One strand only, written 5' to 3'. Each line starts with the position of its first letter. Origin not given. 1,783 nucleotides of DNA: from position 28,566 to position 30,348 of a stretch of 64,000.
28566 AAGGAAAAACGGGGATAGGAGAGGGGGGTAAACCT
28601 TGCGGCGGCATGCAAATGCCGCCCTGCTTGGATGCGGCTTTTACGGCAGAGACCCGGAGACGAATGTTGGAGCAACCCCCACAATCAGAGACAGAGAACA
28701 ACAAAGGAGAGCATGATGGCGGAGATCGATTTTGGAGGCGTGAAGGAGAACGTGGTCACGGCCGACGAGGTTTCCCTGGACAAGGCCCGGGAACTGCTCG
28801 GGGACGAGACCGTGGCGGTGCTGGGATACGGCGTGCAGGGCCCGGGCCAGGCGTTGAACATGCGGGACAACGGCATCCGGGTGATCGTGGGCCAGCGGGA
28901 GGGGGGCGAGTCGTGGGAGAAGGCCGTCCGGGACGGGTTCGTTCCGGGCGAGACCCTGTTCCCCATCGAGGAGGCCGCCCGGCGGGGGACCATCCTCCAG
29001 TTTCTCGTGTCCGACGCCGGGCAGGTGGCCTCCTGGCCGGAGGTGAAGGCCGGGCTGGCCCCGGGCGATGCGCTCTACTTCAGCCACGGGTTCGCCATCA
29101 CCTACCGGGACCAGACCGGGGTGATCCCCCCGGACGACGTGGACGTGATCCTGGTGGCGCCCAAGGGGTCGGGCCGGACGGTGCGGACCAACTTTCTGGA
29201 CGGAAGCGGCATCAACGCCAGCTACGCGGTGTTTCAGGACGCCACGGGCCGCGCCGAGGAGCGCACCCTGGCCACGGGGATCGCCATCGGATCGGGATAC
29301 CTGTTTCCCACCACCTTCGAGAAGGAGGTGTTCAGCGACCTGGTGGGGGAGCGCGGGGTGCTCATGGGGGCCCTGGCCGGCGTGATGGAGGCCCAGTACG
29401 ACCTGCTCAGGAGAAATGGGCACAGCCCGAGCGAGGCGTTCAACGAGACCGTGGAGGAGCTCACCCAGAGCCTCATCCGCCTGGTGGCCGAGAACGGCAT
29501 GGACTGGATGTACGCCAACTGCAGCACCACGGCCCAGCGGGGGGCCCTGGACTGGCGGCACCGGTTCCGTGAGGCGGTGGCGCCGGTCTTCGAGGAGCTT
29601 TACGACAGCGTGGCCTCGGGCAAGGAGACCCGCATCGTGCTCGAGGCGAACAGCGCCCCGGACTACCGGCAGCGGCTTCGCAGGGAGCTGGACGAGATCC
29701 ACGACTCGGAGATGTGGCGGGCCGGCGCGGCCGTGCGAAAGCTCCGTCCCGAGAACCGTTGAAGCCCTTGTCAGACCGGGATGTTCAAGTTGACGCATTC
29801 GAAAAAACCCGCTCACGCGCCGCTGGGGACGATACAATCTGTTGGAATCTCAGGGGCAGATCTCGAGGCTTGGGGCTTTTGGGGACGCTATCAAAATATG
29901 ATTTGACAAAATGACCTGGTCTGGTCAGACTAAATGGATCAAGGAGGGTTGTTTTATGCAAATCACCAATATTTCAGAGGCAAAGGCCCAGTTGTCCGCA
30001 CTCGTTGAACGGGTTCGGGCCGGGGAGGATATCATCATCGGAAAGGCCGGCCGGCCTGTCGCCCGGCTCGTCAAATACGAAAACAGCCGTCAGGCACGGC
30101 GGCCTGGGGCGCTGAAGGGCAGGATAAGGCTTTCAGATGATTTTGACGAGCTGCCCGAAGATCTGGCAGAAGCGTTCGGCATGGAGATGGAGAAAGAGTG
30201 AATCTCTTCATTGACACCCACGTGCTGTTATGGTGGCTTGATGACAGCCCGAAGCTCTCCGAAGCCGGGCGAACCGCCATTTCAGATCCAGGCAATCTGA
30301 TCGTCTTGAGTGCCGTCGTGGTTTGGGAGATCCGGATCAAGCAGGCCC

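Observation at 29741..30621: An ~840-bp TA cassette between ilvC and nadE is bounded by nested direct repeats, with a relic ilvC terminus left behind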

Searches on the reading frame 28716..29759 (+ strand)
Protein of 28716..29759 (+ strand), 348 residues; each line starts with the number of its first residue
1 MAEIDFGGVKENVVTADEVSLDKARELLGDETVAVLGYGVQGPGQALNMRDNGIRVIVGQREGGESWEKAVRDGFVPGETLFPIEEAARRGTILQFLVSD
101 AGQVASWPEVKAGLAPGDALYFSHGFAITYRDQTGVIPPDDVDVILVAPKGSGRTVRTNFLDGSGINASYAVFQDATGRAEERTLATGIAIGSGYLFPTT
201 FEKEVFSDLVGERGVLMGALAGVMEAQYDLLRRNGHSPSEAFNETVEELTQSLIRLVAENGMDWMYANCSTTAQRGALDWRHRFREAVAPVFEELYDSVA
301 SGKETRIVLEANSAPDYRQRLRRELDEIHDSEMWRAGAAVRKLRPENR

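Call 13: search_protein_families(library=pfam, proteins=[window:28716-29759:+])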
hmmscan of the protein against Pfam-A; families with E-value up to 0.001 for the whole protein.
window:28716-29759:+ (348 aa): 2 families
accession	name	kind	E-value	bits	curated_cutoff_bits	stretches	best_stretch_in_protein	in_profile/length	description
PF01450.25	KARI_C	-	1.9e-41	142.2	29.1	1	201-345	1-143/144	Ketol-acid reductoisomerase, C-terminal domain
PF07991.19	KARI_N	-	4.9e-41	140.5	20.6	1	28-193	2-161/165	Acetohydroxy acid isomeroreductase, NADPH-binding domain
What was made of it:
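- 28716..29762 (+): ilvC (ketol-acid reductoisomerase), native 3' end and TGA stop. Pfam KARI_N and KARI_C (call 13).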

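Call 16: find_related_loci(query=window:28716-29759:+, collection=genome_contigs, flank=6000)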
Query window:28716-29759:+ (348 aa) in genome_contigs; peptide patterns used: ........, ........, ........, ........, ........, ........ (x = any residue, [..] = any of these).
600 stretches matched a pattern (row limit reached: there are more); 599 encode a relative of the query (tblastn E <= 1e-3); the best 80 are kept; 80 distinct loci.
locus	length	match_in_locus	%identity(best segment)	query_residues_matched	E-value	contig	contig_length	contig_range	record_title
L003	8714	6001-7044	81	1-348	0e+0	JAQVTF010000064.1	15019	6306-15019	MAG: Desulfobacteraceae bacterium isolate STF1_291 NODE_10914_length_15019_cov_4.533508_Sandtown_F1, whole genome shotgu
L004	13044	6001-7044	81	1-348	0e+0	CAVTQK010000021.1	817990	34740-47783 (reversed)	MAG: uncultured delta proteobacterium isolate MFD00709.bin.1.229 genome assembly, contig: contig_31666, whole genome sho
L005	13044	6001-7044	80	1-348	0e+0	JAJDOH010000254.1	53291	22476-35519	MAG: Deltaproteobacteria bacterium isolate MASpbin.1 k141_3193103, whole genome shotgun sequence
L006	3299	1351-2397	78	1-348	0e+0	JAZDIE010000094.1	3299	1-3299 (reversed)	MAG: Pseudomonadota bacterium isolate MEGAHIT-group-0.385 k141_17285897, whole genome shotgun sequence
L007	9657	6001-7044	80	1-348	0e+0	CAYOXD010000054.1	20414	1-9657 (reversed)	MAG TPA_asm: uncultured Desulfobacterales bacterium isolate binchicken_co224_209 genome assembly, contig: NODE_2367_leng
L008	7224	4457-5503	79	1-348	0e+0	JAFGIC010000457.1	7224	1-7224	MAG: Deltaproteobacteria bacterium isolate Zod_Metabat.172 k87_12746390, whole genome shotgun sequence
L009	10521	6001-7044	78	1-348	0e+0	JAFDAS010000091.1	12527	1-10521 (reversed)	MAG: Deltaproteobacteria bacterium isolate AB_3033_Bin_88 AB_3033_Bin_88_scaffold_20537, whole genome shotgun sequence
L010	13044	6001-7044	77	1-348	0e+0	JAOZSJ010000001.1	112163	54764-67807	MAG: Desulfobacterales bacterium isolate GMC6.metabat2.155 GMC6_28_length_112163_cov_14.034957, whole genome shotgun seq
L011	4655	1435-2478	78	1-348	0e+0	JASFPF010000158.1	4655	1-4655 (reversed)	MAG: Deltaproteobacteria bacterium isolate D0819M20remetaG_Bin_34 D0819M20remetaG_FD_scaffold_3488_c1, whole genome shot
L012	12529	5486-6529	78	1-348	0e+0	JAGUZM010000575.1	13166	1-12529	MAG: Deltaproteobacteria bacterium isolate DeMMO6_18 c_000000056587, whole genome shotgun sequence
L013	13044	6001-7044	78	1-348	0e+0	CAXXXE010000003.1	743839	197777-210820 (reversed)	MAG: Desulfatiglandales bacterium isolate d5234fa8-f814-4557-af24-a28d4dae9633 genome assembly, contig: contig_3, whole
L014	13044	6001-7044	79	1-348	0e+0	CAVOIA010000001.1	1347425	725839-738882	MAG: uncultured delta proteobacterium isolate MFD09964.bin.1.206 genome assembly, contig: contig_13782, whole genome sho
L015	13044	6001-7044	80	1-348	0e+0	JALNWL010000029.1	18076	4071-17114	MAG: Syntrophales bacterium isolate SO_2016_LW2 bin 162 scaffold05879_LW138R_2016, whole genome shotgun sequence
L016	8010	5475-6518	76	1-348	0e+0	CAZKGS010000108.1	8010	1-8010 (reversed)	MAG TPA_asm: uncultured Syntrophaceae bacterium isolate SRP178699_co3_249 genome assembly, contig: NODE_7154_length_8010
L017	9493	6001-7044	76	1-348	0e+0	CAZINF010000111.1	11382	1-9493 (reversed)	MAG TPA_asm: uncultured Syntrophus sp. isolate SRP302447_co1_400 genome assembly, contig: NODE_15241_length_11382_cov_47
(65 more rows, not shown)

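Call 44: list_cluster_members(proteins=[P0001, window:28716-29759:+, window:29956-30198:+, window:30198-30572:+])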
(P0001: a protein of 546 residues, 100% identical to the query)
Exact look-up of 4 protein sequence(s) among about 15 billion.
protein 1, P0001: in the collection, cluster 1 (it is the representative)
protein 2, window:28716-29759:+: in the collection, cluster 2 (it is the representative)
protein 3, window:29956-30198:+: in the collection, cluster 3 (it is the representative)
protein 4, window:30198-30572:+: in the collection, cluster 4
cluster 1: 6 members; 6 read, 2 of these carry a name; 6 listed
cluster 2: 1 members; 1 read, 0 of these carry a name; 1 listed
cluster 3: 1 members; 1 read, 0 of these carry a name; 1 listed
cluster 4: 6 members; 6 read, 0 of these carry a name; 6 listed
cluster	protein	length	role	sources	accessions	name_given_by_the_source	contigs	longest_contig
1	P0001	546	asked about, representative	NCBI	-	-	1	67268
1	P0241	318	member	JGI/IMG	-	NAD+ synthetase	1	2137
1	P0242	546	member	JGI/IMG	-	NAD+ synthetase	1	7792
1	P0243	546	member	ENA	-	-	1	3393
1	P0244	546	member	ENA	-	-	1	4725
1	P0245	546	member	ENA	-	-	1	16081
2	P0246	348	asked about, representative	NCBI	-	-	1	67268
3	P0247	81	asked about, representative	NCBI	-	-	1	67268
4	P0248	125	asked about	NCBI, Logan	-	-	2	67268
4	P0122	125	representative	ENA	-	-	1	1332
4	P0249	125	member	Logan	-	-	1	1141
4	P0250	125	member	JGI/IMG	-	-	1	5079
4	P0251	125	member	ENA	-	-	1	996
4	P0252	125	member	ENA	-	-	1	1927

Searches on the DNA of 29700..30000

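Call 33: search_rna_families(source=window, start=29700, end=30000, threshold=evalue, max_evalue=10)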
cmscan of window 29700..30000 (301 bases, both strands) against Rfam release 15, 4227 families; matches with E-value up to 10: 2.
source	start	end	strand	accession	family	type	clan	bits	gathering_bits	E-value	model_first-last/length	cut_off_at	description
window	29863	29925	+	RF02089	CLRN1-AS1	Gene; lncRNA;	-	15.6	48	0.082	1-79/79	no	CLRN1 antisense RNA 1 conserved region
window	29895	29954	+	RF01559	DdR1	Gene; snRNA; snoRNA; CD-box;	-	14.6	70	3.2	1-66/66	no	Dictyostelium snoRNA DdR1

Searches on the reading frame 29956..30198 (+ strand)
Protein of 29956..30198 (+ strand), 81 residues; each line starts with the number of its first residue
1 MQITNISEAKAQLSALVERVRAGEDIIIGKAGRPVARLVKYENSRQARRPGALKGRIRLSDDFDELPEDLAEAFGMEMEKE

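Call 13: search_protein_families(library=pfam, proteins=[window:29956-30198:+])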
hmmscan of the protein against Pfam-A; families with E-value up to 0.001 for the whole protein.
window:29956-30198:+ (81 aa): 1 family
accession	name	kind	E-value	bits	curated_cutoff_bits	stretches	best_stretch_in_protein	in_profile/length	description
PF02604.26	PhdYeFM_antitox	-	2.7e-11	43.5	29.8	1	1-44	1-45/74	Antitoxin Phd_YefM, type II toxin-antitoxin system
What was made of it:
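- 29956..30201 (+): phd/yefM-type antitoxin gene (81 aa). Pfam PF02604, 43.5 bits against a cut-off of 29.8 (call 13).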
